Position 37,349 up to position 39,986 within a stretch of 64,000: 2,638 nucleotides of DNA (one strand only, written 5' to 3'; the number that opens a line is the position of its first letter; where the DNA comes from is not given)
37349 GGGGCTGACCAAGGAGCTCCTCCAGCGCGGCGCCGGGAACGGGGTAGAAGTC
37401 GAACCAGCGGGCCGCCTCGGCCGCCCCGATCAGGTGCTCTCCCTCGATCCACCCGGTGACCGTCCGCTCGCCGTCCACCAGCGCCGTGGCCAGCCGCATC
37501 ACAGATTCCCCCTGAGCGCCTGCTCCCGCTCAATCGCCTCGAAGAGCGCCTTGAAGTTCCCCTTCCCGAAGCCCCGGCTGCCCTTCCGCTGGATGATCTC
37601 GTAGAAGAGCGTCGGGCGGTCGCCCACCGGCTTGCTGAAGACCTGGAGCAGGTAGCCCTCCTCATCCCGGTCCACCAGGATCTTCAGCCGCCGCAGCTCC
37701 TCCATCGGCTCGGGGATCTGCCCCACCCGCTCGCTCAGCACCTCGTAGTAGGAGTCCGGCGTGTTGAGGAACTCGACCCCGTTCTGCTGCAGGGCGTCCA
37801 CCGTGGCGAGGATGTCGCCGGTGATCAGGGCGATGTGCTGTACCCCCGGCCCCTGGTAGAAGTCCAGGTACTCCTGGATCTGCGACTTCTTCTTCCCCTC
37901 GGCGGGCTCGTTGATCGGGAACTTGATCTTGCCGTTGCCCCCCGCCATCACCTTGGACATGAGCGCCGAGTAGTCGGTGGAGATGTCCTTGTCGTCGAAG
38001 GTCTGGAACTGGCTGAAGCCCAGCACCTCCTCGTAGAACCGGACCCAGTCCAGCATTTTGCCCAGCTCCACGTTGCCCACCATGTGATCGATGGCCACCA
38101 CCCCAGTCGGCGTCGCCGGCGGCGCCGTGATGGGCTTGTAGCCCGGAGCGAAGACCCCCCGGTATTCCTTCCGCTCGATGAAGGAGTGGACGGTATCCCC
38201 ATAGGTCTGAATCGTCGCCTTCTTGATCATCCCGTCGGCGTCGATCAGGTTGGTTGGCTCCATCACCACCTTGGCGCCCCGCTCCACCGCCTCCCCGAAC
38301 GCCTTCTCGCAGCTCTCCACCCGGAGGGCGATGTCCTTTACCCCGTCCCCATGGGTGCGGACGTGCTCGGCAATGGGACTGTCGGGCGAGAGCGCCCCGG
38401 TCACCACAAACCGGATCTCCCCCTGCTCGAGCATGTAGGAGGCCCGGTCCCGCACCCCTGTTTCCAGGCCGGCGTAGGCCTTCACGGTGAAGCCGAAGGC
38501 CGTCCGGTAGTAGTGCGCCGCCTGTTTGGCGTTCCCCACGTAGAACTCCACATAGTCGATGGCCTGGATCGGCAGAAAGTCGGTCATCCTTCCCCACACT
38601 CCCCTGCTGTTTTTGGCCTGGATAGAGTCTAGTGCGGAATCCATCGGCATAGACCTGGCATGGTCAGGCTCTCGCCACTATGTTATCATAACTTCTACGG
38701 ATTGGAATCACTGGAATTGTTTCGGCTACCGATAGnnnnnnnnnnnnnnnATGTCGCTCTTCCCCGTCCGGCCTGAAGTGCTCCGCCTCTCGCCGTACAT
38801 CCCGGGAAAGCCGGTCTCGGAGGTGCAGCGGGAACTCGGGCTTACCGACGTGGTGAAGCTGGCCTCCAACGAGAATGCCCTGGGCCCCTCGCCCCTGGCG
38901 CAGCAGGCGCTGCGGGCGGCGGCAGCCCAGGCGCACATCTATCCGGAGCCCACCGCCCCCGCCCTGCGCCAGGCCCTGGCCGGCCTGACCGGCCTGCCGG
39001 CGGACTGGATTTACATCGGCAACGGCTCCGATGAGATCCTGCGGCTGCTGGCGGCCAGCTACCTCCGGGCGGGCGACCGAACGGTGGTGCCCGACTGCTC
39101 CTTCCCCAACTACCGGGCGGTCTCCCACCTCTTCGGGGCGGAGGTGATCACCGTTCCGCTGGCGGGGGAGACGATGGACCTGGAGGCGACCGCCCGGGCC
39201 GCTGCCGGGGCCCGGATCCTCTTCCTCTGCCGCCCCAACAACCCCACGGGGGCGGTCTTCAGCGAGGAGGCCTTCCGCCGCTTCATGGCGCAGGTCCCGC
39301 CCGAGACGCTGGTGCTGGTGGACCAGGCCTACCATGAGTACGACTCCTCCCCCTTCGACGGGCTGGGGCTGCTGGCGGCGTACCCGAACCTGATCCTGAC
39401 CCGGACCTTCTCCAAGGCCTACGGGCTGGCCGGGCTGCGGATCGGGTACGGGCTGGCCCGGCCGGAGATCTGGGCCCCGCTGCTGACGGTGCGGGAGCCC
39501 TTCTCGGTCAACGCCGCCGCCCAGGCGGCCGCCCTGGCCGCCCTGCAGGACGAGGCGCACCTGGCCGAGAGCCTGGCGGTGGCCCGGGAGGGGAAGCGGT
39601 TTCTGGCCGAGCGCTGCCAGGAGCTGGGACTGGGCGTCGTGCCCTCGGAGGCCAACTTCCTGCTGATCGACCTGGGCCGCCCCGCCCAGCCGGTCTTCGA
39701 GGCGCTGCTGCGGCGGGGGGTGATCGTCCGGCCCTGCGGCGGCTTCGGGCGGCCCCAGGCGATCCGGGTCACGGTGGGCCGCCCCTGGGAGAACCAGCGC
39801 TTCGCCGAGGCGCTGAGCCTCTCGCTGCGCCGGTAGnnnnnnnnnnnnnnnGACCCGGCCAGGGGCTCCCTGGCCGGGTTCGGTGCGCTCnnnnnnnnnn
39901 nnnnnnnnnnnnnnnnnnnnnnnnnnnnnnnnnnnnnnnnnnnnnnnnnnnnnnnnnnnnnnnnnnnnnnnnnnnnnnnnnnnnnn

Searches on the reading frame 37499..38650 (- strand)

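Call 19: search_protein_families(library=pfam, max_evalue=0.001, proteins=[window:37499-38650:-])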
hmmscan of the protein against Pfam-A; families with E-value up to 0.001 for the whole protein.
window:37499-38650:- (383 aa): 4 families
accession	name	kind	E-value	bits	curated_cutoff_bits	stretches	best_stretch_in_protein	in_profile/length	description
PF00903.31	Glyoxalase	-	6.2e-23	81.9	20.6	2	199-304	12-105/121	Glyoxalase/Bleomycin resistance protein/Dioxygenase superfamily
PF13669.12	Glyoxalase_4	-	1.5e-14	54.6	27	2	203-297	14-96/109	Glyoxalase/Bleomycin resistance protein/Dioxygenase superfamily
PF14696.12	Glyoxalase_5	-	1.7e-09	38.4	27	1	28-160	7-126/139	Hydroxyphenylpyruvate dioxygenase, HPPD, N-terminal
PF13468.12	Glyoxalase_3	-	0.00024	21.7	25.1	0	250-295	60-103/176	Glyoxalase-like domain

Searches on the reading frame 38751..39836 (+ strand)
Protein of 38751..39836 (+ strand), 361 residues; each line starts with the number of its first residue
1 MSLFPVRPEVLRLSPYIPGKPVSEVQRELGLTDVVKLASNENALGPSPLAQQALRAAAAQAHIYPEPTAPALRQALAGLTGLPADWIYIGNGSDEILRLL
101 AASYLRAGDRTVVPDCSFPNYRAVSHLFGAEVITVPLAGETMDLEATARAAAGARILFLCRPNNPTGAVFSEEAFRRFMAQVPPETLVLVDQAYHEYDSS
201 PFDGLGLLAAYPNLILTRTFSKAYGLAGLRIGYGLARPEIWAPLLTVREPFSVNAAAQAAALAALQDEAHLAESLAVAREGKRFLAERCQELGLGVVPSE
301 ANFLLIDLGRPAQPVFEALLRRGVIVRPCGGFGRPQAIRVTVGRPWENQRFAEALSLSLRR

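Call 19: search_protein_families(library=pfam, max_evalue=0.001, proteins=[window:38751-39836:+])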
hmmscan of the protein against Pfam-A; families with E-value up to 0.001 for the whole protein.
window:38751-39836:+ (361 aa): 2 families
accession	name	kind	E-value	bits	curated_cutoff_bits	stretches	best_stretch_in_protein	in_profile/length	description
PF00155.27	Aminotran_1_2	-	6.4e-55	187.2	19.7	1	32-355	1-361/361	Aminotransferase class I and II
PF12897.13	Asp_aminotransf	-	0.00016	21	27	1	113-196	129-218/421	Aspartate amino-transferase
